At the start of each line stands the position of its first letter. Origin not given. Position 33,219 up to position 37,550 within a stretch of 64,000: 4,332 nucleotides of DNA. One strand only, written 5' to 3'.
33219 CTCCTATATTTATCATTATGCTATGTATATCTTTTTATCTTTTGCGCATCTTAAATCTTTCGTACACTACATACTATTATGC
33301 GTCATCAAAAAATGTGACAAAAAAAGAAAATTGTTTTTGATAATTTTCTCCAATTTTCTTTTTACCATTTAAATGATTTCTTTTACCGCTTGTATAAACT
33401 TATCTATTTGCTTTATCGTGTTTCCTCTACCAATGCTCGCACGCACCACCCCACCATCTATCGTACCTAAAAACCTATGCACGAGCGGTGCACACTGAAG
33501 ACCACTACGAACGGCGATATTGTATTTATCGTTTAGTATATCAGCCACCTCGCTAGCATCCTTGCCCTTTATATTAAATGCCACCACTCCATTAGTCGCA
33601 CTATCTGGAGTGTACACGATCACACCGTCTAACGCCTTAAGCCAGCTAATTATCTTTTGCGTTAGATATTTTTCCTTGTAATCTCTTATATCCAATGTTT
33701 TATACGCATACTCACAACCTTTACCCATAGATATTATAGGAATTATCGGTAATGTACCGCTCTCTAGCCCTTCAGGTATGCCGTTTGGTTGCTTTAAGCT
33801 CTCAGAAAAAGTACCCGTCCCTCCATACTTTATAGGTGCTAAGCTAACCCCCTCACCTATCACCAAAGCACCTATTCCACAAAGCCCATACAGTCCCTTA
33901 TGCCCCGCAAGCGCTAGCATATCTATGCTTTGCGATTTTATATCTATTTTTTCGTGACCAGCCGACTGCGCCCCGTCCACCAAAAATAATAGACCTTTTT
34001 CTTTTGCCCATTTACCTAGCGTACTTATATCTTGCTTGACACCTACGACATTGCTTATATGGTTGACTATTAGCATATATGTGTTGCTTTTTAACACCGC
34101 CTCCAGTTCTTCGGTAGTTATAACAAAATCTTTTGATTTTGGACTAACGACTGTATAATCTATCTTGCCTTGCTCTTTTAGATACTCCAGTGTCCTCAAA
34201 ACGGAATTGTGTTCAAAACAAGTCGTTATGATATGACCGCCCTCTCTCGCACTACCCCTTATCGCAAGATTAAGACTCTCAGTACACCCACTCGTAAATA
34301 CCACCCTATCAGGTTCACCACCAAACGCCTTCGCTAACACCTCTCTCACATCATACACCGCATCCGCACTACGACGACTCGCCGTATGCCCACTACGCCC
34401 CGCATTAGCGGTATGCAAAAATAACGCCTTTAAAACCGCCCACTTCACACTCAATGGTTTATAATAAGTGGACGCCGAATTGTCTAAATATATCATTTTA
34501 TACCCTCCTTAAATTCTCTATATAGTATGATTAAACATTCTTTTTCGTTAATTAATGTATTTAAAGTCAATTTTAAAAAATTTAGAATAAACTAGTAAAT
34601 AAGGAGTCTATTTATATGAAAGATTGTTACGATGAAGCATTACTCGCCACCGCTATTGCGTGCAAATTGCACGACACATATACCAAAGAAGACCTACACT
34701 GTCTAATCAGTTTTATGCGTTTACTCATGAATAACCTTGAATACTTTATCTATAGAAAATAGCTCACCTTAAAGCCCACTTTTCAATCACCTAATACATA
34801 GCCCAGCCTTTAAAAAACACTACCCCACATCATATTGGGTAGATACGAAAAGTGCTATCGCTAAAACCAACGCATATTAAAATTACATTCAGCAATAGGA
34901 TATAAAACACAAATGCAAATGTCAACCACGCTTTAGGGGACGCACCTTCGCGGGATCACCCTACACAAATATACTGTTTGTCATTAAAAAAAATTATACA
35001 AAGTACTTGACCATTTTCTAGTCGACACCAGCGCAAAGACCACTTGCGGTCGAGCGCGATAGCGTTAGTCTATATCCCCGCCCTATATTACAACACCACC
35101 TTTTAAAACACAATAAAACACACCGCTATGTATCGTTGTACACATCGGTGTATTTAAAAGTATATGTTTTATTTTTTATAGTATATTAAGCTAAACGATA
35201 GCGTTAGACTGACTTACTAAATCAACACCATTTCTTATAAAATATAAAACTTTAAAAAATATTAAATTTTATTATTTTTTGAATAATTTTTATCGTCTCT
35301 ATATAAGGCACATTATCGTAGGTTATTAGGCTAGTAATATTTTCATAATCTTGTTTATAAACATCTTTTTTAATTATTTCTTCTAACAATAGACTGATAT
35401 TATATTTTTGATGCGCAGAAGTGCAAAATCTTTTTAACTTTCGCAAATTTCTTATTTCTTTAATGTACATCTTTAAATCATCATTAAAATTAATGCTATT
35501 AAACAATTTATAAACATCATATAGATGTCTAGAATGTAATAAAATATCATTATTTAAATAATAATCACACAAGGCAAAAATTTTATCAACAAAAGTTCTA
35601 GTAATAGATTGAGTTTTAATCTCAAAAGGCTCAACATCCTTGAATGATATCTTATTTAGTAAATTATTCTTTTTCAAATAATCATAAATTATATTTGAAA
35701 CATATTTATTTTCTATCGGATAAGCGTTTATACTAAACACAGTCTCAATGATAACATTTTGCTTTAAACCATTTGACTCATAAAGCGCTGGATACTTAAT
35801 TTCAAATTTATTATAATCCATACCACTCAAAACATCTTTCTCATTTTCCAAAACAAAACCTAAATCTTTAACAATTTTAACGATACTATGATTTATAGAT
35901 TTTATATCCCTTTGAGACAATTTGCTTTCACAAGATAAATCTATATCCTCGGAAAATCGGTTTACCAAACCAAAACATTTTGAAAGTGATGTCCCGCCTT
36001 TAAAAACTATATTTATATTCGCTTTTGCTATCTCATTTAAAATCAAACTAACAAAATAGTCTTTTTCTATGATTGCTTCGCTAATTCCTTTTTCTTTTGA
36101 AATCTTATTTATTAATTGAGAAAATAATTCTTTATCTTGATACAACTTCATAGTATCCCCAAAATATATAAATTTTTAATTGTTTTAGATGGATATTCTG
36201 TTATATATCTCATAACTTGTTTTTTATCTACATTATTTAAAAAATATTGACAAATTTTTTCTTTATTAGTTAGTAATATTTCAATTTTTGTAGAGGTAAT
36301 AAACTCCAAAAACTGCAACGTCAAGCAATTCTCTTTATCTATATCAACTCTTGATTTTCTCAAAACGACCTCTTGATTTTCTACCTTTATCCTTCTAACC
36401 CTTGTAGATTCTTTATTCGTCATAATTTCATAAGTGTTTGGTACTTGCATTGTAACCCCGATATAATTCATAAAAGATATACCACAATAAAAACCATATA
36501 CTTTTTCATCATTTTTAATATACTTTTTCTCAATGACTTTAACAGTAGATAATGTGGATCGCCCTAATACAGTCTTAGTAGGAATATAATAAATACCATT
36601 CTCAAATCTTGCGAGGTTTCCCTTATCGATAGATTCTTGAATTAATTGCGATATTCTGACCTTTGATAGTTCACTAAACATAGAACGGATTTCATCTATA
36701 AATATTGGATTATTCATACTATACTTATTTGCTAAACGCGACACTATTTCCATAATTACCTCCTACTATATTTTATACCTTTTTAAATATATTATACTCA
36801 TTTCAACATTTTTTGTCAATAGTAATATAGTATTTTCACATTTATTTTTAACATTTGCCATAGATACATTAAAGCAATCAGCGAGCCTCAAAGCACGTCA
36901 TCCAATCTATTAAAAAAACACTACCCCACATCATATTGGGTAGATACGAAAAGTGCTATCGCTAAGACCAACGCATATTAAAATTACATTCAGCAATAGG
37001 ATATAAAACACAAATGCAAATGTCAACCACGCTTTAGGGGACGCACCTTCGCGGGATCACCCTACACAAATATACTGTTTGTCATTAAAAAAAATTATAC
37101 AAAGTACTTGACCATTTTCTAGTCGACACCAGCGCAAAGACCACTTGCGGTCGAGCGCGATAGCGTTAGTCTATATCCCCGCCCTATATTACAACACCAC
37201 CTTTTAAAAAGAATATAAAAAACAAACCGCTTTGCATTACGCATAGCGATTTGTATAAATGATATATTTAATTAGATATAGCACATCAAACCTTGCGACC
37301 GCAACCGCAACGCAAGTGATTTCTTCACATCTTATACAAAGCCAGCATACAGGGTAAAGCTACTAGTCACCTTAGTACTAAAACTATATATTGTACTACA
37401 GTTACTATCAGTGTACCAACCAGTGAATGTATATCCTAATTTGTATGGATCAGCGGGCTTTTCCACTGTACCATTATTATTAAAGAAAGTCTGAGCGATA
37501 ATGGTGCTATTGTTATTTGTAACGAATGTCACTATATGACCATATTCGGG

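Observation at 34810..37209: Near-identical ~300-bp direct repeats bracket exactly the AbiE cassette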

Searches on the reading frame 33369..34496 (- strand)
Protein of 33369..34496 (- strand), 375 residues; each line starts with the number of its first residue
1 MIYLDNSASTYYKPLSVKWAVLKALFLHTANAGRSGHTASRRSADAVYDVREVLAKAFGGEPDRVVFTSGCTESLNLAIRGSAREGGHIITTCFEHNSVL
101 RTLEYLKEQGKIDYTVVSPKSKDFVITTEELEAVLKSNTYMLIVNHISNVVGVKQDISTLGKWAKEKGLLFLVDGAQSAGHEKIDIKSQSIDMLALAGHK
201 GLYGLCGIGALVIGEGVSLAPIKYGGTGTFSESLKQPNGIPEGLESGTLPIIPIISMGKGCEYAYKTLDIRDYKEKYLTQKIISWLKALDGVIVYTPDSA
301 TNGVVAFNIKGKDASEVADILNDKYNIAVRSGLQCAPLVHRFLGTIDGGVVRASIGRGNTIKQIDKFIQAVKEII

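Call 10: search_protein_families(library=pfam, proteins=[window:33369-34496:-], max_evalue=0.01)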
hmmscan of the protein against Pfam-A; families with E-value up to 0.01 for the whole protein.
window:33369-34496:- (375 aa): 4 families
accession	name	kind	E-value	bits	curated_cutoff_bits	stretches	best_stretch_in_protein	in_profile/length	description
PF00266.25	Aminotran_5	-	4.3e-76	256.7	21.5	1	2-367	1-371/371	Aminotransferase class-V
PF01053.26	Cys_Met_Meta_PP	-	3.3e-08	32.9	27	1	34-180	41-179/381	Cys/Met metabolism PLP-dependent enzyme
PF00155.27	Aminotran_1_2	-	4.3e-07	29.9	19.7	1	45-176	42-187/361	Aminotransferase class I and II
PF01041.23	DegT_DnrJ_EryC1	-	5e-06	26.4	19.8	1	63-182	40-153/360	DegT/DnrJ/EryC1/StrS aminotransferase family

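Call 12: find_encoding_contigs(protein=window:33369-34496:-, flank=6000, max_places=10)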
Protein window:33369-34496:- (375 aa): 6 contigs read that carry it; 5 places shown.
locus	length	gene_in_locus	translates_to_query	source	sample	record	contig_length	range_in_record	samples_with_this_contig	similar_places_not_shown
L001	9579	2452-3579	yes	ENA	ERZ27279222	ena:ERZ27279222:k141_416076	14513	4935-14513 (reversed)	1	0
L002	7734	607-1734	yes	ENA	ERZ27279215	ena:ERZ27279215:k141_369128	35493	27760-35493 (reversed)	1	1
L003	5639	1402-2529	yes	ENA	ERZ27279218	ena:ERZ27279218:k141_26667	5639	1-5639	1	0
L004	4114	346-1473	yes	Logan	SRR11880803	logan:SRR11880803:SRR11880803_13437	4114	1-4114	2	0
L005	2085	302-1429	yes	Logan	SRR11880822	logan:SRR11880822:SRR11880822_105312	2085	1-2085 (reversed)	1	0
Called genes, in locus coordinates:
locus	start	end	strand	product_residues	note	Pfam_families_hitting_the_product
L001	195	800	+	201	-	-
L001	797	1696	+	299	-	PF08843:AbiEii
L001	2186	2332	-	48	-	-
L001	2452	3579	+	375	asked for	PF00155:Aminotran_1_2 (weak), PF00266:Aminotran_5, PF01053:Cys_Met_Meta_PP, PF01041:DegT_DnrJ_EryC1 (weak)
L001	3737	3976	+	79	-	-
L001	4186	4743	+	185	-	PF01391:Collagen (weak)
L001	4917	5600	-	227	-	-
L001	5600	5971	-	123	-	PF00383:dCMP_cyt_deam_1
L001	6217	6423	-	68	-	-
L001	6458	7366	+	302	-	-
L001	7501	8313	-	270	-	PF01048:PNP_UDP_1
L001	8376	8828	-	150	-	-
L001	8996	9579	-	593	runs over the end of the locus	PF01411:tRNA-synt_2c, PF07973:tRNA_SAD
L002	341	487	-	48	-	-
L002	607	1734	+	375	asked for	PF00155:Aminotran_1_2 (weak), PF00266:Aminotran_5, PF01053:Cys_Met_Meta_PP, PF01041:DegT_DnrJ_EryC1 (weak)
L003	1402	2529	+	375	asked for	PF00155:Aminotran_1_2 (weak), PF00266:Aminotran_5, PF01053:Cys_Met_Meta_PP, PF01041:DegT_DnrJ_EryC1 (weak)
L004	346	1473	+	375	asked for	PF00155:Aminotran_1_2 (weak), PF00266:Aminotran_5, PF01053:Cys_Met_Meta_PP, PF01041:DegT_DnrJ_EryC1 (weak)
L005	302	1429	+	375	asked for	PF00155:Aminotran_1_2 (weak), PF00266:Aminotran_5, PF01053:Cys_Met_Meta_PP, PF01041:DegT_DnrJ_EryC1 (weak)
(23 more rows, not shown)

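Call 24: find_homologous_proteins(query=window:33369-34496:-, max_evalue=1e-60)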
Query window:33369-34496:- (375 aa): 4002 proteins with E <= 1e-60 among 8000 candidates; the best 120 are listed.
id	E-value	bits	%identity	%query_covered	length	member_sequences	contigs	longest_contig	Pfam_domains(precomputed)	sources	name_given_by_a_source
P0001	2.5e-245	831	100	100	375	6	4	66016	PF00155.28,PF00266.26,PF01053.27,PF01041.24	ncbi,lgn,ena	-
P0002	2.4e-221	752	89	100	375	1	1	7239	PF00155.28,PF00266.26,PF01053.27,PF01041.24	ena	-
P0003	1.1e-159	549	68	100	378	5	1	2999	PF00266.26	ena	-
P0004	6.1e-155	534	64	100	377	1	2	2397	PF00266.26,PF01053.27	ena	-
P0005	1.7e-142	493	60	100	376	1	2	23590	PF00155.28,PF00266.26,PF01053.27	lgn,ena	-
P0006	1.8e-124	433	53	100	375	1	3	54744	PF00155.28,PF00266.26,PF01053.27,PF01041.24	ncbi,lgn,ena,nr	ncbi:MAG: aminotransferase class V-fold PLP-dependent enzyme [Clostridia bacterium]|nr:aminotransfer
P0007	5.2e-123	429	54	100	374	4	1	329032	PF00155.28,PF00266.26,PF01053.27,PF01041.24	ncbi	-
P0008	6.6e-123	428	52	100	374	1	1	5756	PF00155.28,PF00266.26,PF01053.27,PF01041.24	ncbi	ncbi:MAG: aminotransferase class V-fold PLP-dependent enzyme [Christensenellales bacterium]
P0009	3.0e-122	426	57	100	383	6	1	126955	PF00155.28,PF00266.26,PF01053.27,PF01041.24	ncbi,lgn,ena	-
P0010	1.1e-121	424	55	100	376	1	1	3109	PF00266.26,PF01053.27,PF01041.24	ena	-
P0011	5.2e-120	419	55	97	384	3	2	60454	PF00155.28,PF00266.26,PF01053.27,PF01041.24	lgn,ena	-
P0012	2.7e-119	416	55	100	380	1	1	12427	PF00155.28,PF00266.26,PF01053.27,PF01041.24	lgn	-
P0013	1.2e-118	414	54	100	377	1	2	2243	PF00266.26,PF01053.27,PF01041.24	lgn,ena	-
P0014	2.3e-118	413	55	100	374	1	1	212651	PF00155.28,PF00266.26,PF01053.27,PF01041.24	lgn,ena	-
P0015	3.3e-118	413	51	100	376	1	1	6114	PF00155.28,PF00266.26,PF01053.27,PF01041.24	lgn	-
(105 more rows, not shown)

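Call 26: find_encoding_contigs(protein=P0002, flank=10000, max_places=5)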
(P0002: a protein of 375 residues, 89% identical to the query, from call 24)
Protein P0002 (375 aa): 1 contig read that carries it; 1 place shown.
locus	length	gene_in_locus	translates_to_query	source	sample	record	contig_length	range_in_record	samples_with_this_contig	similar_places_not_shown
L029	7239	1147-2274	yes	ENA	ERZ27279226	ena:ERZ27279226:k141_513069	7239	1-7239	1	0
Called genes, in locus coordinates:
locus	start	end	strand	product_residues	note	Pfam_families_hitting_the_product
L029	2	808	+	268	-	?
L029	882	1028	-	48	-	-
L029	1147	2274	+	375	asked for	PF00155:Aminotran_1_2 (faint), PF00266:Aminotran_5, PF01053:Cys_Met_Meta_PP (weak), PF01041:DegT_DnrJ_EryC1 (weak)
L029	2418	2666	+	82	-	-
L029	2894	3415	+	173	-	-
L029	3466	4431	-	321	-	-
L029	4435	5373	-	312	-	-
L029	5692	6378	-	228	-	-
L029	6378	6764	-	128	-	PF00383:dCMP_cyt_deam_1, PF08211:dCMP_cyt_deam_2 (weak)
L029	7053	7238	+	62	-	?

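Call 27: find_encoding_contigs(protein=P0005, flank=10000, max_places=5)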
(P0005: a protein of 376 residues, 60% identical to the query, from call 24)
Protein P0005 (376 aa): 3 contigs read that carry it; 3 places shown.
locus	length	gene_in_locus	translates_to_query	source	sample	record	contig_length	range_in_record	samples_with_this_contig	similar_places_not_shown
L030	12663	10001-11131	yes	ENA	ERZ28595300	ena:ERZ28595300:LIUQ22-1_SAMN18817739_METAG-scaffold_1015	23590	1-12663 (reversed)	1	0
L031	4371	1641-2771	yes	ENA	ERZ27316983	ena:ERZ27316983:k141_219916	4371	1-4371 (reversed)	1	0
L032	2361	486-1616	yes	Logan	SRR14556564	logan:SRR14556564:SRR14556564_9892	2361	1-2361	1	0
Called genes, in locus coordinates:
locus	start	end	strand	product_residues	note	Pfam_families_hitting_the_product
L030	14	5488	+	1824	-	PF05547:Peptidase_M6, PF23952:LRR_EndoS (faint), PF13855:LRR_8 (faint), PF12799:LRR_4 (weak)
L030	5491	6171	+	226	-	PF04002:RadC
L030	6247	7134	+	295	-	PF01565:FAD_binding_4, PF02873:MurB_C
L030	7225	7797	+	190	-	-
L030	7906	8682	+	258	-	PF01479:S4, PF01728:FtsJ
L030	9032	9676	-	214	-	-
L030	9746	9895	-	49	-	-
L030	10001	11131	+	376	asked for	PF00266:Aminotran_5, PF00155:Aminotran_1_2 (weak), PF01053:Cys_Met_Meta_PP (weak)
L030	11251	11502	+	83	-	-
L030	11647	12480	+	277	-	-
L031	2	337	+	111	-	?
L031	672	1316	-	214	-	-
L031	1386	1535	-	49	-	-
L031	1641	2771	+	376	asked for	PF00266:Aminotran_5, PF00155:Aminotran_1_2 (weak), PF01053:Cys_Met_Meta_PP (weak)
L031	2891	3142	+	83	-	-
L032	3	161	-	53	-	?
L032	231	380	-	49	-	-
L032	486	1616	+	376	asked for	PF00266:Aminotran_5, PF00155:Aminotran_1_2 (weak), PF01053:Cys_Met_Meta_PP (weak)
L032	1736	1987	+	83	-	-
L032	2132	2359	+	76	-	?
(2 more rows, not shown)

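Call 43: find_encoding_contigs(protein=P0241, flank=5000, max_places=6)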
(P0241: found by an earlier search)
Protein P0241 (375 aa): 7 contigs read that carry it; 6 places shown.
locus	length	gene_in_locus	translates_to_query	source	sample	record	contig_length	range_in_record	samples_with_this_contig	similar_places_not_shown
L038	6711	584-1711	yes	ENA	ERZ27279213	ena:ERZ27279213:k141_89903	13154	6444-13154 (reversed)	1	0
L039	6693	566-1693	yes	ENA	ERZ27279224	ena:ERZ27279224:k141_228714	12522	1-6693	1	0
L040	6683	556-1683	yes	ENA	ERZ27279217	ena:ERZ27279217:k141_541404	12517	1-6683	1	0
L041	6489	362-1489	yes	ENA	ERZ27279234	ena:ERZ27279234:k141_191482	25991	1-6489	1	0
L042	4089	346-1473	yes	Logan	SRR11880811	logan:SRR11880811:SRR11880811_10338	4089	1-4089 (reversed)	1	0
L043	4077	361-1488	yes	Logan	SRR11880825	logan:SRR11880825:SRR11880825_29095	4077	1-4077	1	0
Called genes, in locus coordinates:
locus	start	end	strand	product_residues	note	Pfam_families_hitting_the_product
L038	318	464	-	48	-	-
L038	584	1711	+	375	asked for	PF00155:Aminotran_1_2 (weak), PF00266:Aminotran_5, PF01053:Cys_Met_Meta_PP (weak), PF01041:DegT_DnrJ_EryC1 (weak)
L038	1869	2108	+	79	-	-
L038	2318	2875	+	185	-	PF01391:Collagen (weak)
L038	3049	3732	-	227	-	-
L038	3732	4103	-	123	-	PF00383:dCMP_cyt_deam_1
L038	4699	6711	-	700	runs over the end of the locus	-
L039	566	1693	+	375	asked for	PF00155:Aminotran_1_2 (weak), PF00266:Aminotran_5, PF01053:Cys_Met_Meta_PP (weak), PF01041:DegT_DnrJ_EryC1 (weak)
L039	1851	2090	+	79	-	-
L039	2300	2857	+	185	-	PF01391:Collagen (weak)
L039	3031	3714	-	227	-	-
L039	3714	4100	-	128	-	PF00383:dCMP_cyt_deam_1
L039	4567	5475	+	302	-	-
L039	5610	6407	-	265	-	PF01048:PNP_UDP_1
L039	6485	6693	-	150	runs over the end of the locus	-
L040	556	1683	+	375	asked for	PF00155:Aminotran_1_2 (weak), PF00266:Aminotran_5, PF01053:Cys_Met_Meta_PP (weak), PF01041:DegT_DnrJ_EryC1 (weak)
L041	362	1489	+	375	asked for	PF00155:Aminotran_1_2 (weak), PF00266:Aminotran_5, PF01053:Cys_Met_Meta_PP (weak), PF01041:DegT_DnrJ_EryC1 (weak)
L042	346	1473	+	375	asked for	PF00155:Aminotran_1_2 (weak), PF00266:Aminotran_5, PF01053:Cys_Met_Meta_PP (weak), PF01041:DegT_DnrJ_EryC1 (weak)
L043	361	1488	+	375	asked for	PF00155:Aminotran_1_2 (weak), PF00266:Aminotran_5, PF01053:Cys_Met_Meta_PP (weak), PF01041:DegT_DnrJ_EryC1 (weak)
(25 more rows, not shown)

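Call 59: find_encoding_contigs(protein=P0245, flank=8000, max_places=4)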
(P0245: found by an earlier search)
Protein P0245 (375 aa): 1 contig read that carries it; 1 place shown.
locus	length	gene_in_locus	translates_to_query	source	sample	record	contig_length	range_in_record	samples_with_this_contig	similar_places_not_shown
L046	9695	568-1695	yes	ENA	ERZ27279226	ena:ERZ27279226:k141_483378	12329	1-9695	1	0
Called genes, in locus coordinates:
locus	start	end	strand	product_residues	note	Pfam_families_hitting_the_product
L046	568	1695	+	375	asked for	PF00155:Aminotran_1_2 (weak), PF00266:Aminotran_5, PF01053:Cys_Met_Meta_PP (weak), PF01041:DegT_DnrJ_EryC1 (weak)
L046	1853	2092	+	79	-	-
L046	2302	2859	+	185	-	PF01391:Collagen (weak)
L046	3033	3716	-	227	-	-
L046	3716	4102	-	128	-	PF00383:dCMP_cyt_deam_1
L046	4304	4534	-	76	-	-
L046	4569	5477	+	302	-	-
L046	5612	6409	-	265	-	PF01048:PNP_UDP_1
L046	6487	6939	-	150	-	-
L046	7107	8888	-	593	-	PF01411:tRNA-synt_2c, PF07973:tRNA_SAD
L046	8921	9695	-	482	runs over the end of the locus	PF00772:DnaB, PF13481:AAA_25, PF03796:DnaB_C, PF06745:ATPase (weak)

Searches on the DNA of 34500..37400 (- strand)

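Call 8: search_rna_families(source=window, start=34500, end=37400, threshold=evalue, max_evalue=10, show_alignments=3)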
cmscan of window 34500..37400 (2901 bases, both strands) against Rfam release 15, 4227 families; matches with E-value up to 10: 3.
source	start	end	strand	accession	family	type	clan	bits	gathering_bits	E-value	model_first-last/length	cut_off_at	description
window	35459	35489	-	RF01605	plasmodium_snoR30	Gene; snRNA; snoRNA; CD-box;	-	21.2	43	6.3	1-74/74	no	small nucleolar RNA snoR30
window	35112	35200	-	RF02428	SpF11_sRNA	Gene; sRNA;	-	21.1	54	5.5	1-95/95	no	Streptococcus sRNA SpF11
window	35563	35641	-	RF01860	Afu_455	Gene; snRNA; snoRNA; CD-box;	-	17.9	48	8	1-92/92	no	A. fumigatus snoRNA Afu_455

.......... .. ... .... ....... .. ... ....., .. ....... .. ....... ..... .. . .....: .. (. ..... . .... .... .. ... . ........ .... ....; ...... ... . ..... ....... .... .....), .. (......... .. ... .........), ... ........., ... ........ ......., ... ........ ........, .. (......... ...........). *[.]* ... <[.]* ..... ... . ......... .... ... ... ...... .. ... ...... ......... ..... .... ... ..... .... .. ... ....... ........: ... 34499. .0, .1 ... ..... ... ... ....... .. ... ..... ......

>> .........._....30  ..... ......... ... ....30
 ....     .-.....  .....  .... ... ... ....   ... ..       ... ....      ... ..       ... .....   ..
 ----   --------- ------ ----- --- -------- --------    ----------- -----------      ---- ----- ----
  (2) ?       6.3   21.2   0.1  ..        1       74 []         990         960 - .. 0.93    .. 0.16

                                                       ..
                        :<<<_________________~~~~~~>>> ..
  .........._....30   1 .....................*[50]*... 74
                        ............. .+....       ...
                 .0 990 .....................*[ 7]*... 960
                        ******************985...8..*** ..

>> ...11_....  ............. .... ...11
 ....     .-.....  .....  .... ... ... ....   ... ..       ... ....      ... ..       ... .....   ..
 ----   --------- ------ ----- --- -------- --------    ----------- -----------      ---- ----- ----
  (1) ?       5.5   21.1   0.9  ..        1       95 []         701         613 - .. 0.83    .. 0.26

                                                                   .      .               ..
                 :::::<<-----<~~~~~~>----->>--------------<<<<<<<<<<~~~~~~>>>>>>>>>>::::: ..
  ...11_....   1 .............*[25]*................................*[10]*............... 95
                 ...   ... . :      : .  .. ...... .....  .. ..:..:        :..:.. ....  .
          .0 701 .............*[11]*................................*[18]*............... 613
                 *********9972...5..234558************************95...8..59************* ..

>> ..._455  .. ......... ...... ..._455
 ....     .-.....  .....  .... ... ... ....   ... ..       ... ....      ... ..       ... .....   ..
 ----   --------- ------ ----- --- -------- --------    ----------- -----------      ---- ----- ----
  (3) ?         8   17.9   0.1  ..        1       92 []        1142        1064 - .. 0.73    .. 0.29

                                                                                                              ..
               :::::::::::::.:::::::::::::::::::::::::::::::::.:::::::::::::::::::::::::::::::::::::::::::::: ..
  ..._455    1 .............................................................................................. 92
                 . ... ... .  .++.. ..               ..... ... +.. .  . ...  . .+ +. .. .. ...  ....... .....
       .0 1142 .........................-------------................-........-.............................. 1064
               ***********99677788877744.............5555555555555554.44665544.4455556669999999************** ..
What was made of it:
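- On Known structured RNA family (Rfam 15): No hit on the unit at E<=10 (call 8).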

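Call 37: search_dna_similar(query=window:36880-37270:-, collection=plasmids, mode=distant, max_evalue=0.01)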
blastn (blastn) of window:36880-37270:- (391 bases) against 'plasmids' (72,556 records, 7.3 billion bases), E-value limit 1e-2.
No match.

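Call 38: search_dna_similar(query=window:36880-37270:-, collection=phages, mode=distant, max_evalue=0.01)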
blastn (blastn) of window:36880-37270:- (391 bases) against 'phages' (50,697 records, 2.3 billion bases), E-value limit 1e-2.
No match.
